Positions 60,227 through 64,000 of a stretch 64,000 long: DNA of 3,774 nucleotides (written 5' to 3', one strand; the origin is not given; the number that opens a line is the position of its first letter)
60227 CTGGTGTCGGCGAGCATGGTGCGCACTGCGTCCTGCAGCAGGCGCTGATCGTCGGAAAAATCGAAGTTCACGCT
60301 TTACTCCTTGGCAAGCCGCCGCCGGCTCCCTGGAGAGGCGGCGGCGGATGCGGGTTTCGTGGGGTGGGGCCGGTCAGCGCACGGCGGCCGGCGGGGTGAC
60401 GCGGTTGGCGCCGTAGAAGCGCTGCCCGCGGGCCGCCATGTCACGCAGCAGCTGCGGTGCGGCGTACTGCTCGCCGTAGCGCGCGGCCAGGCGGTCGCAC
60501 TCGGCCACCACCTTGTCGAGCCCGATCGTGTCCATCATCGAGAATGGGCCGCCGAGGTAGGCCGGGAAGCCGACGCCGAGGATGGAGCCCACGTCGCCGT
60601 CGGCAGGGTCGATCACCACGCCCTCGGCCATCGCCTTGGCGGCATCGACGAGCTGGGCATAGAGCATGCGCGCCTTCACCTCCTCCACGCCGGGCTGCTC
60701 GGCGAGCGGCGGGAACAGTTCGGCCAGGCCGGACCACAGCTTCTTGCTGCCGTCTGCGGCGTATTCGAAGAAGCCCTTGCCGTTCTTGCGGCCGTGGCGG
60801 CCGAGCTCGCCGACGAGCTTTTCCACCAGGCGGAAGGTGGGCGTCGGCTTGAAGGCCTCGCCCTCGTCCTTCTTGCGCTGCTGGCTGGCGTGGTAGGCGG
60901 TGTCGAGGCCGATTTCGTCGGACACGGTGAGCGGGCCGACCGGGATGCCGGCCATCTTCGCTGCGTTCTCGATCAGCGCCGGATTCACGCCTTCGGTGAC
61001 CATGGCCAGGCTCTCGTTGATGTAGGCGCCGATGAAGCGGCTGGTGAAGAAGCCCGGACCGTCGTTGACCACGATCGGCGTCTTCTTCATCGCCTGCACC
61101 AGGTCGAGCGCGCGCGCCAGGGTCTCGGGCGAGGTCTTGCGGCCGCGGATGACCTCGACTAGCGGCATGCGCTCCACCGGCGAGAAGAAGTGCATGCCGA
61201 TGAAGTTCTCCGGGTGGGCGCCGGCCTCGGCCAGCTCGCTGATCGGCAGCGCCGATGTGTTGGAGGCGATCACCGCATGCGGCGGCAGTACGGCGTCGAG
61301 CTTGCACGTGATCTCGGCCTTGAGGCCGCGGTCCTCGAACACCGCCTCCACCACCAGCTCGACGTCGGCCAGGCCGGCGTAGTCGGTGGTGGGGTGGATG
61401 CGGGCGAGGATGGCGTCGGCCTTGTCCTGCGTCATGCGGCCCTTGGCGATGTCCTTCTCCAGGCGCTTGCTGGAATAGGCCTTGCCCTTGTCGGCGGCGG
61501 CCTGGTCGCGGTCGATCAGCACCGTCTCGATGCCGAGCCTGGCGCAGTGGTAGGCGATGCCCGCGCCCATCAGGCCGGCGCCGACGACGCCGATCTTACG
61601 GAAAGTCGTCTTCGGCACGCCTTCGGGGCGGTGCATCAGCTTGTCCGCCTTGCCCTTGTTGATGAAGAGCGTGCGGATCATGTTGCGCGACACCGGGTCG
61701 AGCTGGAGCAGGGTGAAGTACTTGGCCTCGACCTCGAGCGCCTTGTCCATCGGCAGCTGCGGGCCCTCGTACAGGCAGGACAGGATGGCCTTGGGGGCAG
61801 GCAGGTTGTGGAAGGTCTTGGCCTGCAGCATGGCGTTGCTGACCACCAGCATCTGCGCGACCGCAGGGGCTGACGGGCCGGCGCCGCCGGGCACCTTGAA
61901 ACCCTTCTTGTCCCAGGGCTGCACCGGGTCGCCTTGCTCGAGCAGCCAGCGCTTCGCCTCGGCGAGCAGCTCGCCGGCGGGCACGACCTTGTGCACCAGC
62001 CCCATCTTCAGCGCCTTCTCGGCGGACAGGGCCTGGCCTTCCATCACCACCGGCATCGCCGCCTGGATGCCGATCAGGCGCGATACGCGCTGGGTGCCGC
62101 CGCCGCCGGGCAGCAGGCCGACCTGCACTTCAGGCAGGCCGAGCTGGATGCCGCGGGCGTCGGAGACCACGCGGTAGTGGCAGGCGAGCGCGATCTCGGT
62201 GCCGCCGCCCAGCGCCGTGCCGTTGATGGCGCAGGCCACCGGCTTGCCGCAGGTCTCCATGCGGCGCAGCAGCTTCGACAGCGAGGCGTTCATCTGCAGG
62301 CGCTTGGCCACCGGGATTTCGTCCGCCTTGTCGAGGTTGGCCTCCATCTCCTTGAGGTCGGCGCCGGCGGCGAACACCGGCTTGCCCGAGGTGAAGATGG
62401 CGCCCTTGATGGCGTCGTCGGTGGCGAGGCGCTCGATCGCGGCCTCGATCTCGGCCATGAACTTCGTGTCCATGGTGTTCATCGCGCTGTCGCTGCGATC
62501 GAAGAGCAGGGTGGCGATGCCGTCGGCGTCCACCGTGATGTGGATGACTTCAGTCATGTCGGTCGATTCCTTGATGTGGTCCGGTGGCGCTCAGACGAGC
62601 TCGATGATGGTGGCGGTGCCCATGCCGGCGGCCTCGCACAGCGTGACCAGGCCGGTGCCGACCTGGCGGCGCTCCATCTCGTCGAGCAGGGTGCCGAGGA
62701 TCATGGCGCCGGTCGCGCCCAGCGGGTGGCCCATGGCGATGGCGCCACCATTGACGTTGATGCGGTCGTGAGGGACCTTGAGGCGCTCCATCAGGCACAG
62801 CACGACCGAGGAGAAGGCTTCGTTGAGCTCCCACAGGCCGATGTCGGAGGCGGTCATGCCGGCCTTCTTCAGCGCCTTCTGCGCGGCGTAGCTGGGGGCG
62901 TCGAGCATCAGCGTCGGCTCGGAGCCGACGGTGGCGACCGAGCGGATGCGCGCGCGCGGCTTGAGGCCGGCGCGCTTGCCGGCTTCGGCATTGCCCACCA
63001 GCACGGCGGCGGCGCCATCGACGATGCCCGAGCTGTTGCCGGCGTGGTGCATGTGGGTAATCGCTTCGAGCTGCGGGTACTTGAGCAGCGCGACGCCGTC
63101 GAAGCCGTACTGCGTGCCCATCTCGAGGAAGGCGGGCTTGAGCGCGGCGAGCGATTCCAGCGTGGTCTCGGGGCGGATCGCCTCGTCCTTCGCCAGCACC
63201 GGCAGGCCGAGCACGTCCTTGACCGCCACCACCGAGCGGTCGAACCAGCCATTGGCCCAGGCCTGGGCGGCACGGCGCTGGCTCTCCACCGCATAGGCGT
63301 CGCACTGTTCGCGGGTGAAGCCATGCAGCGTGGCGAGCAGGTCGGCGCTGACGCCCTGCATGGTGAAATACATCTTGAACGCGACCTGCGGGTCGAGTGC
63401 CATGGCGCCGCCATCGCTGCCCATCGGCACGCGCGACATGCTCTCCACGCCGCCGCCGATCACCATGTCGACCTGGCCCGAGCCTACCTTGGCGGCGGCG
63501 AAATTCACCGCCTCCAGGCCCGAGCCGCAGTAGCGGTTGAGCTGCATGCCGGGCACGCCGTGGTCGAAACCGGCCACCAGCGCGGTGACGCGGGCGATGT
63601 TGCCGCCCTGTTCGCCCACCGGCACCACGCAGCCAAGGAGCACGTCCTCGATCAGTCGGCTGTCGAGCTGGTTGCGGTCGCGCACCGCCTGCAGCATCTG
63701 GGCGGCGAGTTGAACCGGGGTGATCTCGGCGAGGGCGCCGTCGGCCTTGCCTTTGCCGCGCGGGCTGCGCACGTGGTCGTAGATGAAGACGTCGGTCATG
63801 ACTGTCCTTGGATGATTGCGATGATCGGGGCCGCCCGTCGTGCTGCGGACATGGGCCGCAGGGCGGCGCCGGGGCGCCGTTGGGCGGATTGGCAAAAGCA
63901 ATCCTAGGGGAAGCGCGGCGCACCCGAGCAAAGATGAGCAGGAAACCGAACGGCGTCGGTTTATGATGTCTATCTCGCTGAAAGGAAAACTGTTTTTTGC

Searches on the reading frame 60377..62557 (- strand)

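Call 82: search_protein_families(library=pfam, proteins=[window:60377-62557:-], max_evalue=0.01)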
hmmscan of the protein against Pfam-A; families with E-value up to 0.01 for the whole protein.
window:60377-62557:- (727 aa): 9 families
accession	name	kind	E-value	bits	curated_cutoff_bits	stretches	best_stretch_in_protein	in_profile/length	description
PF02737.24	3HCDH_N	-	1.4e-64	217.8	22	1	321-499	1-179/180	3-hydroxyacyl-CoA dehydrogenase, NAD binding domain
PF00378.25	ECH_1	-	3.6e-40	138.3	27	1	13-205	5-187/251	Enoyl-CoA hydratase/isomerase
PF00725.27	3HCDH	-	3.3e-28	98.5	22.1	2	502-599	1-97/97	3-hydroxyacyl-CoA dehydrogenase, C-terminal domain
PF16113.10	ECH_2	-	9e-23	81.7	27.2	1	23-197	9-177/335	Enoyl-CoA hydratase/isomerase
PF01266.30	DAO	-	1.1e-06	28.9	27.9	1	322-354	2-35/353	FAD dependent oxidoreductase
PF03446.21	NAD_binding_2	-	0.00011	22.7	21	1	321-362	1-42/161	NAD binding domain of 6-phosphogluconate dehydrogenase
PF13450.12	NAD_binding_8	-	0.0017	19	21.9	1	324-353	1-30/68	NAD(P)-binding Rossmann-like domain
PF03435.24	Sacchrp_dh_NADP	-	0.0026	18.5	25.1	0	322-385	1-63/129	Saccharopine dehydrogenase NADP binding domain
PF03721.20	UDPG_MGDP_dh_N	-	0.0051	16.8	27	1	321-372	2-53/187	UDP-glucose/GDP-mannose dehydrogenase family, NAD binding domain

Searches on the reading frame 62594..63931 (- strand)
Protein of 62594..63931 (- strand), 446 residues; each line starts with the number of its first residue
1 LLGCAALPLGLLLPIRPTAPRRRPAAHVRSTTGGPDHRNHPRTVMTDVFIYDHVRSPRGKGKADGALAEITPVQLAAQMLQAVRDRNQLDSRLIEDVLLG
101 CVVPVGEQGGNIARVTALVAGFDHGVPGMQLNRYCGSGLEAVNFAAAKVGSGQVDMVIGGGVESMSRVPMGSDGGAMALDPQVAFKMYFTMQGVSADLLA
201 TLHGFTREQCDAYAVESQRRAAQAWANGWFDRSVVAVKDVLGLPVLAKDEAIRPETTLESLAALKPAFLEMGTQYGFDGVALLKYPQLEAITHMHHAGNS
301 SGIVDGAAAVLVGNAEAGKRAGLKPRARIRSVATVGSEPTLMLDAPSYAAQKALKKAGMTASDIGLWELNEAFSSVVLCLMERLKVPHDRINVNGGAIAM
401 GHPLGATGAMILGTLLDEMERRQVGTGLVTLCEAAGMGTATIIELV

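Call 82: search_protein_families(library=pfam, proteins=[window:62594-63931:-], max_evalue=0.01)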
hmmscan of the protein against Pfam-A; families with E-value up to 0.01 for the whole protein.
window:62594-63931:- (446 aa): 4 families
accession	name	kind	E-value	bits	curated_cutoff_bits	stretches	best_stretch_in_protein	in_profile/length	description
PF00108.29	Thiolase_N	-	1.5e-50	172.4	26.4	1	48-273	1-238/260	Thiolase, N-terminal domain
PF02803.24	Thiolase_C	-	1.1e-42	145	27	1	323-444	1-122/123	Thiolase, C-terminal domain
PF22691.2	Thiolase_C_1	-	2.6e-05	24.4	28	1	335-385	9-59/144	Thiolase C-terminal domain-like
PF08541.16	ACP_syn_III_C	-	0.0099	16.5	26.6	0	354-439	1-81/90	3-Oxoacyl-[acyl-carrier-protein (ACP)] synthase III C terminal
